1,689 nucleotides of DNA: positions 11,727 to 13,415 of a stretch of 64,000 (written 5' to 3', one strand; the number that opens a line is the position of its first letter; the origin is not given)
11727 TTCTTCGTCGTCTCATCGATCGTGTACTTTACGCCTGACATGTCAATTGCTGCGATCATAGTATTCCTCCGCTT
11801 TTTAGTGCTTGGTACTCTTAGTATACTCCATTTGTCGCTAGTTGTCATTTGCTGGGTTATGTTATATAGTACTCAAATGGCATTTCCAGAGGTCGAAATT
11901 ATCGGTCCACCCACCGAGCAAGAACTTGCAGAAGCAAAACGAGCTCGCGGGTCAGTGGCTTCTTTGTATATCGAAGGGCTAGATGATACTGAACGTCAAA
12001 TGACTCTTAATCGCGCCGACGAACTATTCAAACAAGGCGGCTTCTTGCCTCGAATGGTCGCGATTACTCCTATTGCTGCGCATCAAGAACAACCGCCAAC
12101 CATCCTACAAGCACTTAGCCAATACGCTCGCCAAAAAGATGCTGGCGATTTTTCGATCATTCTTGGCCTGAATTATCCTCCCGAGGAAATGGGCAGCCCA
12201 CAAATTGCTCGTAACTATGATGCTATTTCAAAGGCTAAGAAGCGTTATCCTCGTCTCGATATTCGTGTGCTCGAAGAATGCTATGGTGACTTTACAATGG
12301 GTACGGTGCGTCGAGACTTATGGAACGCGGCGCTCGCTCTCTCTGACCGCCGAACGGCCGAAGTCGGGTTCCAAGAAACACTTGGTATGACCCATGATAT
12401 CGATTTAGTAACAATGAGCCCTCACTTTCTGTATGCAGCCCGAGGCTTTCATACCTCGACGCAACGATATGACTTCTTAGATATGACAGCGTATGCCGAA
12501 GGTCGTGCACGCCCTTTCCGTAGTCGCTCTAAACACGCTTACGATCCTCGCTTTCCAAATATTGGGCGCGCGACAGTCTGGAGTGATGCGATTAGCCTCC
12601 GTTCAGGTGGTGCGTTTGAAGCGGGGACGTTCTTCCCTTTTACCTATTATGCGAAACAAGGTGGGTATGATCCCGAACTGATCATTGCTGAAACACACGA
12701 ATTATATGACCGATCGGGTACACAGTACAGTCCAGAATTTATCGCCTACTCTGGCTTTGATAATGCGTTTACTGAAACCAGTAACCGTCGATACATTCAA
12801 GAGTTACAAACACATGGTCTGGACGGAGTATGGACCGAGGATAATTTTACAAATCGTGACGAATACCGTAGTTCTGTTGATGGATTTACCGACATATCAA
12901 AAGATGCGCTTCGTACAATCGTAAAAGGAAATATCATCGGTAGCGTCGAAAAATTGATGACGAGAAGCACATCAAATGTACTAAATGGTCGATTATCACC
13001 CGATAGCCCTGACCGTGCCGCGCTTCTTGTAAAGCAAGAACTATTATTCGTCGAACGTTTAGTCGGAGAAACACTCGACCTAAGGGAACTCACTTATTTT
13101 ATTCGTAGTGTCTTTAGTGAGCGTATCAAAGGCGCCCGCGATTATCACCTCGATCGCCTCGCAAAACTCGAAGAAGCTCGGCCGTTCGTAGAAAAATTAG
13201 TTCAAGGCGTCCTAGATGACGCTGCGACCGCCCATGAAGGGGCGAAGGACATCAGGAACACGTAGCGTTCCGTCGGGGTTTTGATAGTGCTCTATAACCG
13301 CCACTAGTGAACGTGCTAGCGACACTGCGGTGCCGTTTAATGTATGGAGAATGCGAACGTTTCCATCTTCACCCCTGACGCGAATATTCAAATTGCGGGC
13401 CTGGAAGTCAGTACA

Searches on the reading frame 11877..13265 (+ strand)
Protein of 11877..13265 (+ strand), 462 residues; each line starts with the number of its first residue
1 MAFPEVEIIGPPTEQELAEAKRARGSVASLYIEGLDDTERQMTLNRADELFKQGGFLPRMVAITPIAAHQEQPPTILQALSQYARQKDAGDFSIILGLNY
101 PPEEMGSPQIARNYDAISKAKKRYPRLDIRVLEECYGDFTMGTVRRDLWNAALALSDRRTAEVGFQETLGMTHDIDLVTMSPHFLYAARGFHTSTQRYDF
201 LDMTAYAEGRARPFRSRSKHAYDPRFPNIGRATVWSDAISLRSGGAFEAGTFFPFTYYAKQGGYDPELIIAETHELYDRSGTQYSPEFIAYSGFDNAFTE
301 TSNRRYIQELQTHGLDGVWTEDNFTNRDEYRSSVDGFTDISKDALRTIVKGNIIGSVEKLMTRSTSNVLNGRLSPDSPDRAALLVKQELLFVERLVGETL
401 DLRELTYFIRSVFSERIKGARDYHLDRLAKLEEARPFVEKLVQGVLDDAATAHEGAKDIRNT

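Call 5: search_protein_families(library=pfam, proteins=[window:11877-13265:+], max_evalue=1)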
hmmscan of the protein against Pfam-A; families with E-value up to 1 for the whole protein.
window:11877-13265:+ (462 aa): 0 families
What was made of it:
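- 11877..13265 (+): Stand-alone paralog of the GT2-like head (462 aa; DxD = D-I-D). No Pfam hit (call 5).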

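Call 6: search_protein_families(library=ncbifam, proteins=[window:11877-13265:+], max_evalue=1)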
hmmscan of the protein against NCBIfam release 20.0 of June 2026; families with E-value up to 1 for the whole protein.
window:11877-13265:+ (462 aa): 0 families

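Call 91: search_protein_families(library=padloc, proteins=[window:11877-13265:+], max_evalue=0.01)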
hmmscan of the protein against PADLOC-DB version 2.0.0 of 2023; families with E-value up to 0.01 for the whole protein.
window:11877-13265:+ (462 aa): 0 families

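Call 92: search_protein_families(library=phrogs, proteins=[window:11877-13265:+], max_evalue=0.01)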
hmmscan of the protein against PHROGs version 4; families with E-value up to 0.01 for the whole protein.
window:11877-13265:+ (462 aa): 0 families
